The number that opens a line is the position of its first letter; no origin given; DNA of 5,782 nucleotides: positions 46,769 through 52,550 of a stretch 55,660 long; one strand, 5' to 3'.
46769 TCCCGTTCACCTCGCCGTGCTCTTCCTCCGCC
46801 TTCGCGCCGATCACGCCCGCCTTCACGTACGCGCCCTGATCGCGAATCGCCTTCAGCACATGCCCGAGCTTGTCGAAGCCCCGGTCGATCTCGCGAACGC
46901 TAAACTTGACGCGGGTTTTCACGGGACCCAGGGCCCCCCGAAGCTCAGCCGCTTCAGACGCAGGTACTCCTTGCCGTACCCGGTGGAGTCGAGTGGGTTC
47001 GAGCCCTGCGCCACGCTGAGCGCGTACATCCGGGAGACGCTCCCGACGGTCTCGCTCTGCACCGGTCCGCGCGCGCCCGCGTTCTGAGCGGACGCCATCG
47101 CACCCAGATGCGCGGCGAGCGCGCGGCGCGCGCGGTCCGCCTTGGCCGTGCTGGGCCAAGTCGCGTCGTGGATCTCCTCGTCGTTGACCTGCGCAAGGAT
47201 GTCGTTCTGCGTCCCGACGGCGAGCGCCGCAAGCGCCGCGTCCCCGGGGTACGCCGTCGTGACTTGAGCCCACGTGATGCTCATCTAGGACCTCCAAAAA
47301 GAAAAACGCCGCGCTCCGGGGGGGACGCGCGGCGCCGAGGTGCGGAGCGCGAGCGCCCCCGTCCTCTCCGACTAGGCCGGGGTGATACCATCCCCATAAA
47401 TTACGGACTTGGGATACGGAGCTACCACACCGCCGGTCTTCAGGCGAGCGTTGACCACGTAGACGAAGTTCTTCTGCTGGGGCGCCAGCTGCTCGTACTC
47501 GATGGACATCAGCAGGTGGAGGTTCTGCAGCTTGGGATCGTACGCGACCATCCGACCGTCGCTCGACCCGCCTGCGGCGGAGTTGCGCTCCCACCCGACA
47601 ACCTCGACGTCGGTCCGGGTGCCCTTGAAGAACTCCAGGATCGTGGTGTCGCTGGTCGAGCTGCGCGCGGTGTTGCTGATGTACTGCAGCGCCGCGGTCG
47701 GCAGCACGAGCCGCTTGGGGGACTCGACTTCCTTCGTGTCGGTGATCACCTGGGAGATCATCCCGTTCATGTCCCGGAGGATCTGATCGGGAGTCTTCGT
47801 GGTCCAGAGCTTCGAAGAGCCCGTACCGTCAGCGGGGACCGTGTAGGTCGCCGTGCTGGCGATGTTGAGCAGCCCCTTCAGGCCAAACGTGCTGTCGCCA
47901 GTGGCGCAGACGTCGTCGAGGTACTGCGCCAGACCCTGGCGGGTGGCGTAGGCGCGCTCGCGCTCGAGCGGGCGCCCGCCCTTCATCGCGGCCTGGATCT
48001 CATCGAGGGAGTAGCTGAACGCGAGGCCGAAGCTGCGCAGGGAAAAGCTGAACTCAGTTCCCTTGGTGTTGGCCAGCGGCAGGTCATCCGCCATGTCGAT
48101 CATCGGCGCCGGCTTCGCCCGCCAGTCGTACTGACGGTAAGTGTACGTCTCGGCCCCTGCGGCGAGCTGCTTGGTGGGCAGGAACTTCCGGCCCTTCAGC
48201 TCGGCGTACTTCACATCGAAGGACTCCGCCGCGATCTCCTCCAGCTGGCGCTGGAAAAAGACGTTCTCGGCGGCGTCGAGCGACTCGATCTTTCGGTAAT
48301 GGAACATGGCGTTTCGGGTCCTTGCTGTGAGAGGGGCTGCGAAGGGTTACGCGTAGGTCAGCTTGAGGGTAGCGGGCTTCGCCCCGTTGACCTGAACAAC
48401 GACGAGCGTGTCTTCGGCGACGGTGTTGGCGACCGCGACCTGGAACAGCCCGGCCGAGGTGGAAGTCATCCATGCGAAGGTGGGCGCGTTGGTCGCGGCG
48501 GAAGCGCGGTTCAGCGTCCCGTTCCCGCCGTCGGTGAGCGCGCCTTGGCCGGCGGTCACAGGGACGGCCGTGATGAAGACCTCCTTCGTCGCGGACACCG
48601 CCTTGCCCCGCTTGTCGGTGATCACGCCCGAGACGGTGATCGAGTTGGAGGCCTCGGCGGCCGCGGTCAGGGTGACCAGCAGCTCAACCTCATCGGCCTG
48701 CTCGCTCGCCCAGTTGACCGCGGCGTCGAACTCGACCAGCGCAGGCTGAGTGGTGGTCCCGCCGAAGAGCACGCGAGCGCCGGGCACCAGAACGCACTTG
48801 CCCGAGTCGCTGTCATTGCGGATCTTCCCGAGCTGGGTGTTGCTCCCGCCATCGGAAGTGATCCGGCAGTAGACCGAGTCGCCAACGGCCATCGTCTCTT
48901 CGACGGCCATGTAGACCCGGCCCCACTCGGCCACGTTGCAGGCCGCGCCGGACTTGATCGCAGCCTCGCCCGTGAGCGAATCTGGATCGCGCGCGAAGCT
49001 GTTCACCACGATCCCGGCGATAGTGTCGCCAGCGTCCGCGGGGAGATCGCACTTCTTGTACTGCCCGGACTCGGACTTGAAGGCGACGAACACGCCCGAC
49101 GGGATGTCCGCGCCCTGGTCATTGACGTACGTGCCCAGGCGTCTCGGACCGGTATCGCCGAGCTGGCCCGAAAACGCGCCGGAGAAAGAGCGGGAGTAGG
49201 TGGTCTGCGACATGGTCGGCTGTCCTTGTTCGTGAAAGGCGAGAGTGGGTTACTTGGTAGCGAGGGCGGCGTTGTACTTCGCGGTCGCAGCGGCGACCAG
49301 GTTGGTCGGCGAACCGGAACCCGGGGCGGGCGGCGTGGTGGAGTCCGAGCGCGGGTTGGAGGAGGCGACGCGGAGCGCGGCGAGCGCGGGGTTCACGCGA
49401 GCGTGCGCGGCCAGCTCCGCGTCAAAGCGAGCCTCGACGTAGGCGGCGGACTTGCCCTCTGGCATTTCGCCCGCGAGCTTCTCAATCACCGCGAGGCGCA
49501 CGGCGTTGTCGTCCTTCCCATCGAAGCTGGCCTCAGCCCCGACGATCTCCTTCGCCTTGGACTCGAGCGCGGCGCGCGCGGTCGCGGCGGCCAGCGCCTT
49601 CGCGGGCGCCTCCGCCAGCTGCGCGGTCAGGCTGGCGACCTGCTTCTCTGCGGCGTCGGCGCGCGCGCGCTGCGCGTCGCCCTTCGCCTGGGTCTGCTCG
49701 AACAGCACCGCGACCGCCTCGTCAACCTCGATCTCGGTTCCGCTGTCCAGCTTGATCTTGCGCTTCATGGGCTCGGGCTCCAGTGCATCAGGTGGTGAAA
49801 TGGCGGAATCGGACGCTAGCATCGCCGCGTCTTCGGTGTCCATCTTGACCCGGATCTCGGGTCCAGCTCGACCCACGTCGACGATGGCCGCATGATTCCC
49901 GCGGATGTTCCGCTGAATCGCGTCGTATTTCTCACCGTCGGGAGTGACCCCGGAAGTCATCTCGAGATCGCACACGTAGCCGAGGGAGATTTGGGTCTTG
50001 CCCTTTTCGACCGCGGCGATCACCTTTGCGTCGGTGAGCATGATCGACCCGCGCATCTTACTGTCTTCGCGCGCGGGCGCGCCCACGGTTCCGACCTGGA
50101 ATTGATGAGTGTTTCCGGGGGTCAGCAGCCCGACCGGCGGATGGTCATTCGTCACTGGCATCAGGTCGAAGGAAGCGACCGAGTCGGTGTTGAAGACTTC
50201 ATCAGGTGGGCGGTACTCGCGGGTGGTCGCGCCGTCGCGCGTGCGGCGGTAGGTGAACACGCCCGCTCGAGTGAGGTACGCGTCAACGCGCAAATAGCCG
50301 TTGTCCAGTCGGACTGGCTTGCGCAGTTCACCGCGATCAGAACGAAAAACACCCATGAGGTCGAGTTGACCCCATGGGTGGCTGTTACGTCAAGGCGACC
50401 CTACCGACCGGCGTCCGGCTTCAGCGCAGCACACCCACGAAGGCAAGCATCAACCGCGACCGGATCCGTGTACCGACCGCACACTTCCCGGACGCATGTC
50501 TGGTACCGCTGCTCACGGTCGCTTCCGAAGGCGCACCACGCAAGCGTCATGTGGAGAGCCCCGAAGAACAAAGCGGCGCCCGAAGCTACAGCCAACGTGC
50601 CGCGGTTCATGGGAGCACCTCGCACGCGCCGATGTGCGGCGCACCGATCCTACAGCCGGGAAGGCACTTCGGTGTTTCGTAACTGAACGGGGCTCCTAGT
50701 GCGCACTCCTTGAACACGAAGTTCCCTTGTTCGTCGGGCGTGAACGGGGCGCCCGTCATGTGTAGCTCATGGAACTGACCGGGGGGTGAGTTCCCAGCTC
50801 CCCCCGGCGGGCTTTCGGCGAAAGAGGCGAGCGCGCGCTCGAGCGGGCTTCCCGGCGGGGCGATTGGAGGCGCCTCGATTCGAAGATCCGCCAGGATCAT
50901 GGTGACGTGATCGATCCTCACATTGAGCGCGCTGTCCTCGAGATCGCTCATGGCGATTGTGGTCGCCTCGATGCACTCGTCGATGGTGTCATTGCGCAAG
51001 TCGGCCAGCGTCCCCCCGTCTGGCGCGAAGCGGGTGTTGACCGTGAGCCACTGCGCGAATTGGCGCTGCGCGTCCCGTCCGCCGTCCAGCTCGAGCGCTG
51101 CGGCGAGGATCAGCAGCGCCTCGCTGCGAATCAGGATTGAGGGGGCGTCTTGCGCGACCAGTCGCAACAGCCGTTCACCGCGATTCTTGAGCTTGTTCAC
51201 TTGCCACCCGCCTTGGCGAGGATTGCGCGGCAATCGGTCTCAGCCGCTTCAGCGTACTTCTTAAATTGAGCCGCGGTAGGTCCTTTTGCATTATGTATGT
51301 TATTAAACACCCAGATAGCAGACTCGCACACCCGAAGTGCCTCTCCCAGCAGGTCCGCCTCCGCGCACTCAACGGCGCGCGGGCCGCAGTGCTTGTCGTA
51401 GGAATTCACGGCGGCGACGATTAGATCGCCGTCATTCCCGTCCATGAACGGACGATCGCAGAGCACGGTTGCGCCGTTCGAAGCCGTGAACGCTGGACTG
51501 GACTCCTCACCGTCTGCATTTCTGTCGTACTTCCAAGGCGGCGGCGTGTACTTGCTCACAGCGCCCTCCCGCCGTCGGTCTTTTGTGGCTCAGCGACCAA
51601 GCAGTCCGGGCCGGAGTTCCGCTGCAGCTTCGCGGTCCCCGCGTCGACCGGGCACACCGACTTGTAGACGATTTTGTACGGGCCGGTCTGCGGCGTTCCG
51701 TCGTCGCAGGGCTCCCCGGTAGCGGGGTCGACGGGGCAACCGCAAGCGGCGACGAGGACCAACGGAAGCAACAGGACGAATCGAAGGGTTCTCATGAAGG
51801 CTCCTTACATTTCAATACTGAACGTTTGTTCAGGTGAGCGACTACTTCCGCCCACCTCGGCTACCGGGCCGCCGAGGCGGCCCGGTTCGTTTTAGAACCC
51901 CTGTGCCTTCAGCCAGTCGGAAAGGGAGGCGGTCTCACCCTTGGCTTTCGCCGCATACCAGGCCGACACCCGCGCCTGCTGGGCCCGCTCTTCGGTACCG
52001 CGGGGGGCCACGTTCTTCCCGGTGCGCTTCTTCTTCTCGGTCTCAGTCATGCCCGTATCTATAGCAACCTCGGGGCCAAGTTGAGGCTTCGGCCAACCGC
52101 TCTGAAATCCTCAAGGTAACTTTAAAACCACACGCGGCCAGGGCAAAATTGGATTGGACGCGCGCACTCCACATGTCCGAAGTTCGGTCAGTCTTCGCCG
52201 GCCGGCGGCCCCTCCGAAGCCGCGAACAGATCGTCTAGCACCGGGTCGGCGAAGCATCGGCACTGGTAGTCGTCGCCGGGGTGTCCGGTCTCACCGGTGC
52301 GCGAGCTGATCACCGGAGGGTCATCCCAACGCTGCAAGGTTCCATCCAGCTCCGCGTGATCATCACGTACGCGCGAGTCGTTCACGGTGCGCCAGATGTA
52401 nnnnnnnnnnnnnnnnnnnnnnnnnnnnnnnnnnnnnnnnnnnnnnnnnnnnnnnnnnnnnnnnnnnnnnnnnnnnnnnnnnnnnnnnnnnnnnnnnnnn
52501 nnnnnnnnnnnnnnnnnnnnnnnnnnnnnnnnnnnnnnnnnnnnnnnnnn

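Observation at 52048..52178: Cassette c: the best sigma54 match, positioned as the likely late promoter of the head genes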

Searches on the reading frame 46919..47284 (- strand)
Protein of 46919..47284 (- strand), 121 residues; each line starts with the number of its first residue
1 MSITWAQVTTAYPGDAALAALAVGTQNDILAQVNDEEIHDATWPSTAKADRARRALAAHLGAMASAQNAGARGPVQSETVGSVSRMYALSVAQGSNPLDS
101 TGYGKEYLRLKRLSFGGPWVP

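Call 18: search_protein_families(library=phrogs, proteins=[window:46919-47284:-], max_evalue=0.001)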
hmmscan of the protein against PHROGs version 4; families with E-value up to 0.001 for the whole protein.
window:46919-47284:- (121 aa): 1 family
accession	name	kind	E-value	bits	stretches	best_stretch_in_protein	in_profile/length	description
phrog_302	-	head and packaging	6.1e-15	56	1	35-118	42-127/155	virion structural protein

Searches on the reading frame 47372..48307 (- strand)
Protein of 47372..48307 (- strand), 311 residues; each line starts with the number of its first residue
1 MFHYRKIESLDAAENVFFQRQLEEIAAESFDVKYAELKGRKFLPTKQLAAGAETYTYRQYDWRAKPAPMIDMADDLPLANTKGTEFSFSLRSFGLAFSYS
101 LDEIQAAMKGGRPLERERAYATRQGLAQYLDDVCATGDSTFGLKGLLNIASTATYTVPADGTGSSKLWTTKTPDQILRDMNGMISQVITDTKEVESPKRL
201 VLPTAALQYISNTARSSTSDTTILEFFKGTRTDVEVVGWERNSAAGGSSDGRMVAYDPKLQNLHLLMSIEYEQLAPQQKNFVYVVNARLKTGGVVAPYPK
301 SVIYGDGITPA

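Call 18: search_protein_families(library=phrogs, proteins=[window:47372-48307:-], max_evalue=0.001)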
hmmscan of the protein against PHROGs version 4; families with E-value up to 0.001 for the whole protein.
window:47372-48307:- (311 aa): 2 families
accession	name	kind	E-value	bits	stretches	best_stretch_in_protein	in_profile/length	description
phrog_264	-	head and packaging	6.5e-67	226.8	1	12-308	25-321/321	major head protein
phrog_6671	-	unknown function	8.3e-05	22.8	1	84-201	80-196/343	-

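Call 21: search_dna_similar(query=window:47372-48307:-, collection=phages, mode=protein, max_rows=30)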
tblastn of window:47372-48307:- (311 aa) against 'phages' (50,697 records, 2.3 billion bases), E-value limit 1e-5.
Records with a match: 1268; places in all: 1270; records where one place covers at least 80% of the query: 1100.
Best place of each record, by identity: <60% 1268.
By first word of the organism name: Klebsiella 408; Escherichia 279; Vibrio 265; Shigella 33; Yersinia 26; Erwinia 24; Aeromonas 22; Salmonella 22; Campylobacter 20; Rhizobium 18; and 38 more.
By host as written in the record: - 327; Klebsiella pneumoniae 176; Escherichia coli 82; Escherichia coli DSM 12242 42; Escherichia coli K-12 MG1655 27; Campylobacter jejuni 20; Erwinia amylovora 16; Vibrio cyclitrophicus 16; and 276 more.
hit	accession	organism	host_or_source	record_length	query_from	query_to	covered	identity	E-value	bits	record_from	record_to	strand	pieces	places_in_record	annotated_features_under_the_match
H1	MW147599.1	Yersinia phage PYps3T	Yersinia pseudotuberculosis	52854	10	310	97%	32.9%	2e-37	147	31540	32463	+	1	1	capsid and scaffold protein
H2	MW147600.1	Yersinia phage PYps4T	Yersinia pseudotuberculosis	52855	10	310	97%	32.9%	2e-37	147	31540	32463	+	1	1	capsid and scaffold protein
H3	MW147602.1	Yersinia phage PYps16T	Yersinia pseudotuberculosis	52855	10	310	97%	32.9%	2e-37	147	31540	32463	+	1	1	capsid and scaffold protein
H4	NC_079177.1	Yersinia phage PYps3T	Yersinia pseudotuberculosis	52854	10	310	97%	32.9%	2e-37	147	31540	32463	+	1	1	capsid and scaffold protein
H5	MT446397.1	Escherichia virus TH23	Escherichia coli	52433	10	310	97%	32.9%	6e-37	145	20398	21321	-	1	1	record has no annotation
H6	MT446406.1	Escherichia virus TH33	Escherichia coli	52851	10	310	97%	32.9%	6e-37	145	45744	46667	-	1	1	record has no annotation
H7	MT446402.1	Escherichia virus TH28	Escherichia coli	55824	10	310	97%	32.9%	6e-37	145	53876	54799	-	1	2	record has no annotation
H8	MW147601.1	Yersinia phage PYps16N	Yersinia pseudotuberculosis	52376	10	310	97%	32.6%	2e-36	144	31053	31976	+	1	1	capsid and scaffold protein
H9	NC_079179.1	Yersinia phage PYps16N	Yersinia pseudotuberculosis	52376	10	310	97%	32.6%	2e-36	144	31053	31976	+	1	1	capsid and scaffold protein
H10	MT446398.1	Escherichia virus TH24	Escherichia coli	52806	10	308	96%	32.8%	2e-36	144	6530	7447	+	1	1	record has no annotation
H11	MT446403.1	Escherichia virus TH29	Escherichia coli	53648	10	308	96%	32.8%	2e-36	144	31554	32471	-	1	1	record has no annotation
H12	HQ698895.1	Synechococcus phage S-CBS4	Synechococcus sp. CB0101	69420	16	304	93%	33.9%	7e-34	136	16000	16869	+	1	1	major capsid protein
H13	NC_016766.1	Synechococcus phage S-CBS4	Synechococcus sp. CB0101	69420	16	304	93%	33.9%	7e-34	136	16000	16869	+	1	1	major head protein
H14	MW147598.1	Yersinia phage PYps23T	Yersinia pseudotuberculosis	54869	10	308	96%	32.6%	6e-36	142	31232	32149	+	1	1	capsid and scaffold protein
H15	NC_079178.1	Yersinia phage PYps23T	Yersinia pseudotuberculosis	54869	10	308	96%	32.6%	6e-36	142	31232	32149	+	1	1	capsid and scaffold protein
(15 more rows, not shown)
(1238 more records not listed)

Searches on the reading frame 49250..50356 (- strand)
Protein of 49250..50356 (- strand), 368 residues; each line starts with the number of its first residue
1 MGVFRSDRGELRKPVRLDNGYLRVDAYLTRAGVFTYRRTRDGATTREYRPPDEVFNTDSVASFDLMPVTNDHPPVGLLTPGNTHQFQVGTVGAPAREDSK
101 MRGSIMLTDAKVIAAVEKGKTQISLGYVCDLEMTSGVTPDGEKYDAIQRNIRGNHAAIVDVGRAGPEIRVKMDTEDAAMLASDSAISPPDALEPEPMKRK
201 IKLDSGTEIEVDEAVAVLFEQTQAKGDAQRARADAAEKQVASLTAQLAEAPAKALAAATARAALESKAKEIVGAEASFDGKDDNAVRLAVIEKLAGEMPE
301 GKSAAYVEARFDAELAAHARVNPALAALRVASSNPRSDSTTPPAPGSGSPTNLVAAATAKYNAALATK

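Call 18: search_protein_families(library=phrogs, proteins=[window:49250-50356:-], max_evalue=0.001)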
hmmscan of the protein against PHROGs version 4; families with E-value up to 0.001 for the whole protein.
window:49250-50356:- (368 aa): 8 families
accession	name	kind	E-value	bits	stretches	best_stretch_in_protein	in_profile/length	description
phrog_530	-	head and packaging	2e-88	298.1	1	4-317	21-341/390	head maturation protease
phrog_12864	-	head and packaging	6e-36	125.5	1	41-240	78-278/468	head maturation protease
phrog_3778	-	head and packaging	4.4e-30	106.1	1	18-232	163-385/593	head maturation protease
phrog_2229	-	head and packaging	1e-24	88.7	1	48-279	61-275/428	head maturation protease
phrog_1961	-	unknown function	3.6e-20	73.5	1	48-259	54-267/417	-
phrog_16985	-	unknown function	5.8e-19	69.5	1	45-175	51-177/436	-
phrog_30637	-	unknown function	1.3e-14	54.1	1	58-170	792-903/1119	-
phrog_36941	-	head and packaging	5.1e-08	34.5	1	199-315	3-123/162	head maturation protease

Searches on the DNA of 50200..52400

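Call 79: search_rna_families(source=window, start=50200, end=52400, threshold=evalue, max_evalue=1)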
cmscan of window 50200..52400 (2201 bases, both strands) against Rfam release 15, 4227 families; matches with E-value up to 1: 1.
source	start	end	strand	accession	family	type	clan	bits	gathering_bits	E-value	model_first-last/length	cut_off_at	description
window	50675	50744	+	RF02172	RFPL3-AS1_2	Gene; lncRNA;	-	16.1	40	0.43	1-71/71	no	RFPL3 antisense RNA 1 conserved region 2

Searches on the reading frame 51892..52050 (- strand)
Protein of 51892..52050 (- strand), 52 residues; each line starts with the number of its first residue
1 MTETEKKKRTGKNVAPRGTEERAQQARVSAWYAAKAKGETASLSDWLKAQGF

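Call 18: search_protein_families(library=phrogs, proteins=[window:51892-52050:-], max_evalue=0.001)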
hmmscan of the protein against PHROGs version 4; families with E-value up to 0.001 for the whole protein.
window:51892-52050:- (52 aa): 0 families
